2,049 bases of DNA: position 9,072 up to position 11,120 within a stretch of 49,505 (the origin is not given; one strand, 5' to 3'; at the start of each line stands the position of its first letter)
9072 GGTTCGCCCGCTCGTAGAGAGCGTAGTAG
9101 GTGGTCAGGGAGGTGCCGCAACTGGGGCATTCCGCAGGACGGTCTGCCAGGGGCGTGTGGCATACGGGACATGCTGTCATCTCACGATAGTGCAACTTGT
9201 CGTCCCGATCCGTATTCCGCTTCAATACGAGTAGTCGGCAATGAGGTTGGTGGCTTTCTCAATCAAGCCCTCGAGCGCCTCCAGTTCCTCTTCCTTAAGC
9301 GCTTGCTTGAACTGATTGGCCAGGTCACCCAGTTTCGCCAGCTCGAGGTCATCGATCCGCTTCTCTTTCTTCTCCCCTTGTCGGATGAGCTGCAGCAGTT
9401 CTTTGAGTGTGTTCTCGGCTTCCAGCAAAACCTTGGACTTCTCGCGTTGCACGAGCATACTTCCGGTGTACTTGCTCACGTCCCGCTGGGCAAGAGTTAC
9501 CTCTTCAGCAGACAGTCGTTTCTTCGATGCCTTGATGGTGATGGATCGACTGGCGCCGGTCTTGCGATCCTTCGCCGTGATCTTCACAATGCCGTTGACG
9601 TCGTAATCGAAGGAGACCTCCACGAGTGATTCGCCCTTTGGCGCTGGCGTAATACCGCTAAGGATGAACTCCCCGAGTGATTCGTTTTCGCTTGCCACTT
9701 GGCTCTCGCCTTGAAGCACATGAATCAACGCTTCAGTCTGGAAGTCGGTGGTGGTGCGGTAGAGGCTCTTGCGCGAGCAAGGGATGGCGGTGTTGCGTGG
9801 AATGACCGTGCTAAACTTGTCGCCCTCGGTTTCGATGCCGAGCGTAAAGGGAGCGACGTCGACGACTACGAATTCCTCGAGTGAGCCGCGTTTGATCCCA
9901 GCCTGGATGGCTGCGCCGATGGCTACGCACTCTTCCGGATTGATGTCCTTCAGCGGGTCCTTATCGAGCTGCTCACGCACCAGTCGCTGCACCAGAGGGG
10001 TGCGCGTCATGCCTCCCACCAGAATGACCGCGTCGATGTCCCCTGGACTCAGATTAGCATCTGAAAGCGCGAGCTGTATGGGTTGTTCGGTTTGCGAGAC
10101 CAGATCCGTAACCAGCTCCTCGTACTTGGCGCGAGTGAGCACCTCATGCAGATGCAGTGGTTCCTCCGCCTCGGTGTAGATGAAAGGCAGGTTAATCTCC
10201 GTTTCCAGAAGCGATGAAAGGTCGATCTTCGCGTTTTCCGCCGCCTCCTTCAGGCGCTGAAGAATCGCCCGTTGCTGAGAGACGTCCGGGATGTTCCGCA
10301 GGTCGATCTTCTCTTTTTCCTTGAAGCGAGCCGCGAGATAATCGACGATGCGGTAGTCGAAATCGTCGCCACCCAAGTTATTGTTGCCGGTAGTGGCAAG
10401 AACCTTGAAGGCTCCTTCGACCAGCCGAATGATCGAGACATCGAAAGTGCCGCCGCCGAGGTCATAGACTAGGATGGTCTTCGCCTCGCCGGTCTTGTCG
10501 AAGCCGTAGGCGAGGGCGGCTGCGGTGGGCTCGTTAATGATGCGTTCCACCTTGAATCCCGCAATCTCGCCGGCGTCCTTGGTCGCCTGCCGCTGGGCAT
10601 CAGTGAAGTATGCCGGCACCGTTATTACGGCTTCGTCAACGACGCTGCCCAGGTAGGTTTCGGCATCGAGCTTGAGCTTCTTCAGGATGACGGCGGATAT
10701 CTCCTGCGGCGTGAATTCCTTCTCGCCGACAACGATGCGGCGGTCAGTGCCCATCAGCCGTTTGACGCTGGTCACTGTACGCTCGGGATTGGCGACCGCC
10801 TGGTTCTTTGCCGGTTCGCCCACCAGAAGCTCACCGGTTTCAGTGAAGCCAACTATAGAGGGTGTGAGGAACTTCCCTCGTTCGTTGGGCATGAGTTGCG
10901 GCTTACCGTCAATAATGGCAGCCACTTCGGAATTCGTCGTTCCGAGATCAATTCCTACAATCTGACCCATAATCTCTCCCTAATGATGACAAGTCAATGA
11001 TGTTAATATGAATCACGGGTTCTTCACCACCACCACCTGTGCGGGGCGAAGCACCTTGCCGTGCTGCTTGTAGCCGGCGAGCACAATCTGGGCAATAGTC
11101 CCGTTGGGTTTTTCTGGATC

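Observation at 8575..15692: Self-contained non-canonical Hsp70 module: giant TPR/J-like protein, GrpE-like, short Hsp70, zinc-ribbon/TPR protein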

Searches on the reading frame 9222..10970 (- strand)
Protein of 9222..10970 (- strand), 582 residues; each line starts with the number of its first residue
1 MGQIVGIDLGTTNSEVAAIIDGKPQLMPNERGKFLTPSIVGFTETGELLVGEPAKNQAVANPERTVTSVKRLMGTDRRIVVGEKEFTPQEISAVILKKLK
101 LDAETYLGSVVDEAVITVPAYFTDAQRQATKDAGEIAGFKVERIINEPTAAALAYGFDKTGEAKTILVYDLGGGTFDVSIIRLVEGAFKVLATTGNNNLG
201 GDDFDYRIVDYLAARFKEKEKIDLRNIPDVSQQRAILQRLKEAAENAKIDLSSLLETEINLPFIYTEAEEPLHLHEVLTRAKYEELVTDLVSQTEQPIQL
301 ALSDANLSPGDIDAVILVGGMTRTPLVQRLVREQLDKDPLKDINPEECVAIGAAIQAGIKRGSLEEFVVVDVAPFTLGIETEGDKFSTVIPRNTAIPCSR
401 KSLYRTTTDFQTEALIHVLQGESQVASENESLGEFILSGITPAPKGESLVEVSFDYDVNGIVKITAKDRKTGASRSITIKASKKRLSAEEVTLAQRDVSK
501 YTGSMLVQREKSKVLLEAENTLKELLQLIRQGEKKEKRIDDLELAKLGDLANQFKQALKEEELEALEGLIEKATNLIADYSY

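Call 7: search_protein_families(library=pfam, proteins=[window:9222-10970:-], max_evalue=0.1)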
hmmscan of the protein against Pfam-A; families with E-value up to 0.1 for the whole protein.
window:9222-10970:- (582 aa): 5 families
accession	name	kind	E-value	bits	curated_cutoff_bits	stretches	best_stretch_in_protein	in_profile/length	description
PF00012.26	HSP70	-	1.2e-188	628.5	20.6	1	4-575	1-588/599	Hsp70 protein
PF06723.19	MreB_Mbl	-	4.2e-14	52.6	27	1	5-217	4-193/327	MreB/Mbl protein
PF02782.22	FGGY_C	-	0.0016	18.7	27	1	308-359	146-196/198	FGGY family of carbohydrate kinases, C-terminal domain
PF01968.24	Hydantoinase_A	-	0.0071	16.1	22.9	0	132-182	46-97/291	Hydantoinase/oxoprolinase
PF21523.3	ParM_N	-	0.063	13.8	27.4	0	165-238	6-77/159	Plasmid segregation protein ParM, C-terminal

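Call 8: search_protein_families(library=ncbifam, proteins=[window:9222-10970:-], max_evalue=0.1)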
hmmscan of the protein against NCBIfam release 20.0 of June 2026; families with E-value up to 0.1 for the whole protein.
window:9222-10970:- (582 aa): 13 families
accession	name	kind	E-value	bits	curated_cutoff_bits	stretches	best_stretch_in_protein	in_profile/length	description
NF001413.0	PRK00290.1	equivalog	5.5e-208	692.3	648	1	1-575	1-585/625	molecular chaperone DnaK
TIGR02350.1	prok_dnaK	equivalog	9.9e-204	678.1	822.55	1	3-574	1-584/596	molecular chaperone DnaK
NF009947.0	PRK13411.1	equivalog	1.2e-189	631.6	1002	2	79-565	101-578/662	molecular chaperone DnaK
NF009946.0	PRK13410.1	equivalog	6.1e-186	619.5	1019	2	83-539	107-548/669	molecular chaperone DnaK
TIGR01991.1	HscA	equivalog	3.2e-145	485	708.55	2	80-574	99-574/600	Fe-S protein assembly chaperone HscA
NF003520.0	PRK05183.1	subfamily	7.7e-144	480.4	620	2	82-575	121-595/621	Fe-S protein assembly chaperone HscA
NF002399.0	PRK01433.1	equivalog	1e-97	328.2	743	1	4-567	21-560/595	Fe-S protein assembly chaperone HscA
NF008673.0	PRK11678.1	equivalog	3.1e-22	79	331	2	89-184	127-229/450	molecular chaperone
NF010539.0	PRK13927.1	subfamily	1.3e-14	53.9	293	1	5-216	9-198/339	rod shape-determining protein MreB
TIGR00904.1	mreB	subfamily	3.4e-13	49.4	365.75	1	5-216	5-197/334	MreB/Mrl family cell shape determining protein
NF010540.1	PRK13929.1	exception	3.6e-11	42.7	515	1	4-216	6-197/334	rod-share determining protein MreBH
TIGR02529.1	EutJ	subfamily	3.8e-10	39.7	152.1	1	93-197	43-141/239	ethanolamine utilization protein EutJ family protein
NF011660.0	PRK15080.1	equivalog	6.1e-10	38.8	182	1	94-219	77-191/277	ethanolamine utilization protein EutJ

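Call 10: search_protein_families(library=padloc, proteins=[window:9222-10970:-], max_evalue=0.01)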
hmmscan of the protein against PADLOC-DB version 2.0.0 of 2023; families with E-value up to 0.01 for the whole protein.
window:9222-10970:- (582 aa): 1 family
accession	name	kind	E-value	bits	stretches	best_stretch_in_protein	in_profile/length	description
PDLC01328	Cas8b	-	0.0036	14.2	1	452-572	75-191/454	CAS-I-B; effector_LS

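Call 23: find_homologous_proteins(query=window:9222-10970:-, max_evalue=1e-50)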
Query window:9222-10970:- (582 aa): 8000 proteins with E <= 1e-50 among 8000 candidates; the best 120 are listed.
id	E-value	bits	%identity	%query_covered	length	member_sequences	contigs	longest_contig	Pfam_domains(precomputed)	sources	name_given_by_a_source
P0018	0.0e+0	1237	100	100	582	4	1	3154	PF00012.27,PF06723.20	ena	-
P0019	0.0e+0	1083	86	100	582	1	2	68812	PF00012.27,PF02782.23,PF06723.20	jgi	-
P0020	0.0e+0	1072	85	100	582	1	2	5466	PF00012.27,PF02782.23,PF06723.20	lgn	-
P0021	0.0e+0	1061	85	100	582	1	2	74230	PF00012.27,PF06723.20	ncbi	-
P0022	0.0e+0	1056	83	100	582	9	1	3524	PF00012.27,PF06723.20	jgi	jgi:molecular chaperone DnaK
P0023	0.0e+0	1047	84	100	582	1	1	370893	PF00012.27,PF06723.20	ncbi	-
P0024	0.0e+0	1041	82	100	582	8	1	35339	PF00012.27,PF06723.20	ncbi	-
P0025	0.0e+0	1038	82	100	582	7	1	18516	PF00012.27,PF06723.20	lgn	-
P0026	0.0e+0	1015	81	100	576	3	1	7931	PF00012.27,PF06723.20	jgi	jgi:molecular chaperone DnaK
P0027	8.7e-280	947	75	100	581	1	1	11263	PF00012.27,PF06723.20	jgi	jgi:molecular chaperone DnaK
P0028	8.8e-279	944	74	100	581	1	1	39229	PF00012.27,PF06723.20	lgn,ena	-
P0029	3.6e-278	942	74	100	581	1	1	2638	PF00012.27,PF06723.20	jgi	jgi:molecular chaperone DnaK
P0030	8.7e-278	940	74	100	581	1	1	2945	PF00012.27,PF06723.20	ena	-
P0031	2.7e-277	939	74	100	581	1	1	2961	PF00012.27,PF06723.20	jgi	jgi:molecular chaperone DnaK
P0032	4.3e-277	938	75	100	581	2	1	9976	PF00012.27,PF06723.20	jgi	jgi:molecular chaperone DnaK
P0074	1.3e-258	877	70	100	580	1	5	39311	PF00012.27,PF06723.20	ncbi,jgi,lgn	ncbi:MAG: molecular chaperone DnaK [bacterium]|jgi:molecular chaperone DnaK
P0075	2.0e-258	877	70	100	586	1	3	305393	PF00012.27,PF02782.23,PF06723.20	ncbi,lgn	-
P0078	1.8e-256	870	69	100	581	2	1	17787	PF00012.27,PF06723.20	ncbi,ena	-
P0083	3.7e-224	764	67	91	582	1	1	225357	PF00012.27,PF06723.20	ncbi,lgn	ncbi:MAG: molecular chaperone DnaK [bacterium JZ-2024 1]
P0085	4.7e-223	760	62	99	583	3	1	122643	PF00012.27,PF06723.20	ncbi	-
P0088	2.6e-222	757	63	93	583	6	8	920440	PF00012.27,PF06723.20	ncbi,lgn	ncbi:MAG: molecular chaperone DnaK [bacterium JZ-2024 1]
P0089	5.8e-222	756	63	98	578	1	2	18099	PF00012.27,PF06723.20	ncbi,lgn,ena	-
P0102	9.8e-205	699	59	97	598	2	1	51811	PF00012.27,PF06723.20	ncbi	-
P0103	1.1e-204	699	65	86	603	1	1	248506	PF00012.27,PF06723.20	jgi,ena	-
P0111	5.6e-203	694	65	85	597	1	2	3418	PF00012.27,PF06723.20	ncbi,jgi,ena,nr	ncbi:MAG TPA: molecular chaperone DnaK [Firmicutes bacterium]|nr:molecular chaperone DnaK [Bacillota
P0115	9.3e-203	693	66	86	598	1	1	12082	PF00012.27,PF06723.20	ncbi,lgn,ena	-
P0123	3.5e-200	684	56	99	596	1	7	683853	PF00012.27,PF06723.20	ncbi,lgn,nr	ncbi:MAG: Chaperone protein DnaK [bacterium]|nr:Chaperone protein DnaK [bacterium]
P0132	3.5e-193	661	62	86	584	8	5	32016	PF00012.27,PF06723.20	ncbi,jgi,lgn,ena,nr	ncbi:Hsp70 family protein [bacterium]|nr:Hsp70 family protein [bacterium]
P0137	8.4e-181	620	54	96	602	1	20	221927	PF00012.27,PF06723.20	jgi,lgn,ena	jgi:molecular chaperone DnaK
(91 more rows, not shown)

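Call 24: find_encoding_contigs(protein=P0088, flank=10000, max_places=1)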
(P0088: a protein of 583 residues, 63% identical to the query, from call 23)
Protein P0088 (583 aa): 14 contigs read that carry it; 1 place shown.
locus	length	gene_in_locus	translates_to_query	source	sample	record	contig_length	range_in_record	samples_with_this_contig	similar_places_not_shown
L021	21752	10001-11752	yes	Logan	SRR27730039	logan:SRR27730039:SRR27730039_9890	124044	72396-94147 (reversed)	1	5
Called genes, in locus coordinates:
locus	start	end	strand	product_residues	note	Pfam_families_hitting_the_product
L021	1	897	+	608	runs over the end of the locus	PF07719:TPR_2 (faint), PF13181:TPR_8 (faint), PF14559:TPR_19 (faint), PF01436:NHL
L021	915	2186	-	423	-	PF00483:NTP_transferase, PF12804:NTP_transf_3, PF25084:LbH_EIF2B (faint), PF25087:GMPPB_C, PF00132:Hexapep, PF14602:Hexapep_2 (weak)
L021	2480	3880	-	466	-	PF13231:PMT_2 (weak)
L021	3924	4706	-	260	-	PF00378:ECH_1, PF16113:ECH_2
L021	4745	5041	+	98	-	PF01037:AsnC_trans_reg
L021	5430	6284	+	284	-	PF07963:N_methyl (weak), PF22434:PilW_C (weak)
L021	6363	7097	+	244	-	PF00005:ABC_tran, PF13304:AAA_21 (faint)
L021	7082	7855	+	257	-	-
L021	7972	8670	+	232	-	-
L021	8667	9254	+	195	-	PF07963:N_methyl (weak), PF22434:PilW_C (weak)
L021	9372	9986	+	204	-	PF01025:GrpE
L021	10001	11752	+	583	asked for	PF00012:HSP70, PF06723:MreB_Mbl, PF00012:HSP70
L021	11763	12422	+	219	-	PF18912:DZR_2 (weak)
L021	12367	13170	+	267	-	PF22435:MRM3-like_sub_bind, PF08032:SpoU_sub_bind, PF00588:SpoU_methylase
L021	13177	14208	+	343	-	PF03308:MeaB, PF02492:cobW (faint)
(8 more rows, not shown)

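Call 25: find_encoding_contigs(protein=P0103, flank=10000, max_places=1)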
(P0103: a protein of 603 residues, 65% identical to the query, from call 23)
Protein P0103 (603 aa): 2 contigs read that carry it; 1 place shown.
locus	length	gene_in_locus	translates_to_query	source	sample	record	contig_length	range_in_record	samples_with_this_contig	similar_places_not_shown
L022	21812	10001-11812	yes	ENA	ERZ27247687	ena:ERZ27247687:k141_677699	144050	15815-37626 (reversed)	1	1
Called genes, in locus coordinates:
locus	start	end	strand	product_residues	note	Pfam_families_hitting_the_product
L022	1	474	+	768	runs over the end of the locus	PF06739:SBBP (faint), PF22057:BACOVA_00961-like (faint)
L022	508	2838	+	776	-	PF06739:SBBP (faint)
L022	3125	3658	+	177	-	-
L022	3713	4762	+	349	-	PF20903:SPL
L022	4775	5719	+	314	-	-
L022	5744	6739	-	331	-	PF08100:Dimerisation, PF00891:Methyltransf_2, PF08241:Methyltransf_11 (weak), PF13649:Methyltransf_25 (weak)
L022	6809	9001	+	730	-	PF13231:PMT_2 (weak), PF26626:DUF8201 (weak), PF27383:SF2091 (weak)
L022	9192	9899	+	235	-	PF01025:GrpE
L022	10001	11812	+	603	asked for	PF00012:HSP70, PF06723:MreB_Mbl, PF00012:HSP70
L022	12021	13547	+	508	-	PF00089:Trypsin, PF13365:Trypsin_2, PF13180:PDZ_2, PF17820:PDZ_6, PF00595:PDZ (weak), PF13180:PDZ_2 (weak), PF17820:PDZ_6 (weak)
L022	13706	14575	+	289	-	PF07719:TPR_2 (faint), PF13428:TPR_14 (faint), PF13432:TPR_16 (faint), PF00515:TPR_1 (faint), PF13181:TPR_8 (faint), PF14559:TPR_19 (faint), PF12895:ANAPC3 (weak)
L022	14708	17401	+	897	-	-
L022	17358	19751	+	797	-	-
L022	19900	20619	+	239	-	PF01694:Rhomboid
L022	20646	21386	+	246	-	-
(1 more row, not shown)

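Call 26: find_encoding_contigs(protein=P0075, flank=10000, max_places=1)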
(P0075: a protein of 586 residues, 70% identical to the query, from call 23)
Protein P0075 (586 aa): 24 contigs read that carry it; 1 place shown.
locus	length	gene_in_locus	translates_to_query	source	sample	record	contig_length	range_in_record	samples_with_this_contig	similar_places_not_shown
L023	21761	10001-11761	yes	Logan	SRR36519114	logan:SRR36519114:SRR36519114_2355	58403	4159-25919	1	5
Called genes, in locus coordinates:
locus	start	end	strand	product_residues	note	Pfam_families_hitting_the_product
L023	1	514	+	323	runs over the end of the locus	PF00574:CLP_protease (faint), PF25145:NfeD1b_N (weak), PF01343:Peptidase_S49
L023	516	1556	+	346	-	PF00022:Actin (faint), PF06723:MreB_Mbl, PF00012:HSP70, PF14450:FtsA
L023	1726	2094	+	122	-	PF07237:DUF1428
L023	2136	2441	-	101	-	PF01909:NTP_transf_2, PF18765:Polbeta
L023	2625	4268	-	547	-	PF00118:Cpn60_TCP1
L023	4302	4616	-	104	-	PF00166:Cpn10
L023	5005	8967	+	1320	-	PF12895:ANAPC3 (faint), PF13424:TPR_12 (faint), PF13432:TPR_16 (faint), PF07719:TPR_2 (faint), PF13174:TPR_6 (faint), PF13428:TPR_14 (faint), PF14559:TPR_19 (faint), PF00226:DnaJ, +6 more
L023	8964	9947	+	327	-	PF01025:GrpE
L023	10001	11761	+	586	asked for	PF00012:HSP70, PF06723:MreB_Mbl, PF00012:HSP70, PF02782:FGGY_C (weak)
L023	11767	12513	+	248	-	PF13428:TPR_14 (faint)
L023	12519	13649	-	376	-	PF13487:HD_5, PF01966:HD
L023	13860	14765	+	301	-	PF01680:SOR_SNZ, PF05690:ThiG (faint)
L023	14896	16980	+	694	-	PF01074:Glyco_hydro_38N, PF03065:Glyco_hydro_57, PF09094:AmyA-A_glucT_m, PF09095:AmyA-gluTrfs_C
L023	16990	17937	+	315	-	PF07498:Rho_N (weak), PF16258:DUF4912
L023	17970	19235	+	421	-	PF00483:NTP_transferase, PF24894:Hexapep_GlmU, PF25084:LbH_EIF2B, PF25087:GMPPB_C (weak), PF25247:LbH_GLGC (weak)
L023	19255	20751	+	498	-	PF08323:Glyco_transf_5, PF13439:Glyco_transf_4 (faint), PF13579:Glyco_trans_4_4 (faint), PF00534:Glycos_transf_1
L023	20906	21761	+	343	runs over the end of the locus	PF00515:TPR_1 (faint), PF07719:TPR_2 (faint), PF09295:ChAPs (faint), PF12895:ANAPC3 (faint), PF13174:TPR_6 (faint), PF13176:TPR_7 (faint), PF13181:TPR_8 (faint), PF13432:TPR_16 (weak), +8 more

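Call 27: search_solved_structures(query=window:9222-10970:-, max_evalue=1e-100, show_alignments=1)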
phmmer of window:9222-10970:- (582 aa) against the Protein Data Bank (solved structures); distinct sequences matched with E-value up to 1e-100: 43.
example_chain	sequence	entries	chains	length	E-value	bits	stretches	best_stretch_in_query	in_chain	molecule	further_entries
2v7y_A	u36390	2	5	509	9.6e-164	549.2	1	1-497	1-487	CHAPERONE PROTEIN DNAK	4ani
6w6e_I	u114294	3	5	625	1e-153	516.2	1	1-572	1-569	Chaperone protein DnaK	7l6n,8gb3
2kho_A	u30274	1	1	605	1.5e-153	515.6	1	81-570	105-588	Heat shock protein 70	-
7kru_B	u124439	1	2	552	2.9e-153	514.7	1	81-498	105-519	Chaperone protein DnaK fused with substrate peptide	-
7kzu_A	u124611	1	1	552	7.8e-153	513.2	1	81-498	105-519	Chaperone protein DnaK fused with substrate peptide,Chaperone protein DnaK fused with subs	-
7krw_C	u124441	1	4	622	8.9e-153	513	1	80-571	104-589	Chaperone protein DnaK fused with substrate peptide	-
7kzi_A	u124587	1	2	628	9.3e-153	513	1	80-571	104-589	Chaperone protein DnaK fused with substrate peptide,Chaperone protein DnaK fused with subs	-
7krv_B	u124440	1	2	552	2.4e-152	511.6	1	81-498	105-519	Chaperone protein DnaK fused with substrate peptide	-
4rtf_D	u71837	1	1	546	2.6e-152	511.5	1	1-517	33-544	Chaperone protein DnaK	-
7krt_A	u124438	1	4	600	4.9e-152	510.6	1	81-571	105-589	Chaperone protein DnaK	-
4b9q_A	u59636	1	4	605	5.2e-152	510.5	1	81-571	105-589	CHAPERONE PROTEIN DNAK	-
7ko2_A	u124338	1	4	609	5.3e-152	510.5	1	81-571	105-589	Chaperone protein DnaK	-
5nro_A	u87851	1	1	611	5.4e-152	510.5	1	81-571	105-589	Chaperone protein DnaK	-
4jn4_A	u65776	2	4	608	2.5e-148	498.4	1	81-571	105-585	Chaperone protein DnaK | Hsp70 CHAPERONE DnaK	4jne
9dvi_B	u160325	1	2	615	4.1e-146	491.1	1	78-546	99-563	Chaperone protein DnaK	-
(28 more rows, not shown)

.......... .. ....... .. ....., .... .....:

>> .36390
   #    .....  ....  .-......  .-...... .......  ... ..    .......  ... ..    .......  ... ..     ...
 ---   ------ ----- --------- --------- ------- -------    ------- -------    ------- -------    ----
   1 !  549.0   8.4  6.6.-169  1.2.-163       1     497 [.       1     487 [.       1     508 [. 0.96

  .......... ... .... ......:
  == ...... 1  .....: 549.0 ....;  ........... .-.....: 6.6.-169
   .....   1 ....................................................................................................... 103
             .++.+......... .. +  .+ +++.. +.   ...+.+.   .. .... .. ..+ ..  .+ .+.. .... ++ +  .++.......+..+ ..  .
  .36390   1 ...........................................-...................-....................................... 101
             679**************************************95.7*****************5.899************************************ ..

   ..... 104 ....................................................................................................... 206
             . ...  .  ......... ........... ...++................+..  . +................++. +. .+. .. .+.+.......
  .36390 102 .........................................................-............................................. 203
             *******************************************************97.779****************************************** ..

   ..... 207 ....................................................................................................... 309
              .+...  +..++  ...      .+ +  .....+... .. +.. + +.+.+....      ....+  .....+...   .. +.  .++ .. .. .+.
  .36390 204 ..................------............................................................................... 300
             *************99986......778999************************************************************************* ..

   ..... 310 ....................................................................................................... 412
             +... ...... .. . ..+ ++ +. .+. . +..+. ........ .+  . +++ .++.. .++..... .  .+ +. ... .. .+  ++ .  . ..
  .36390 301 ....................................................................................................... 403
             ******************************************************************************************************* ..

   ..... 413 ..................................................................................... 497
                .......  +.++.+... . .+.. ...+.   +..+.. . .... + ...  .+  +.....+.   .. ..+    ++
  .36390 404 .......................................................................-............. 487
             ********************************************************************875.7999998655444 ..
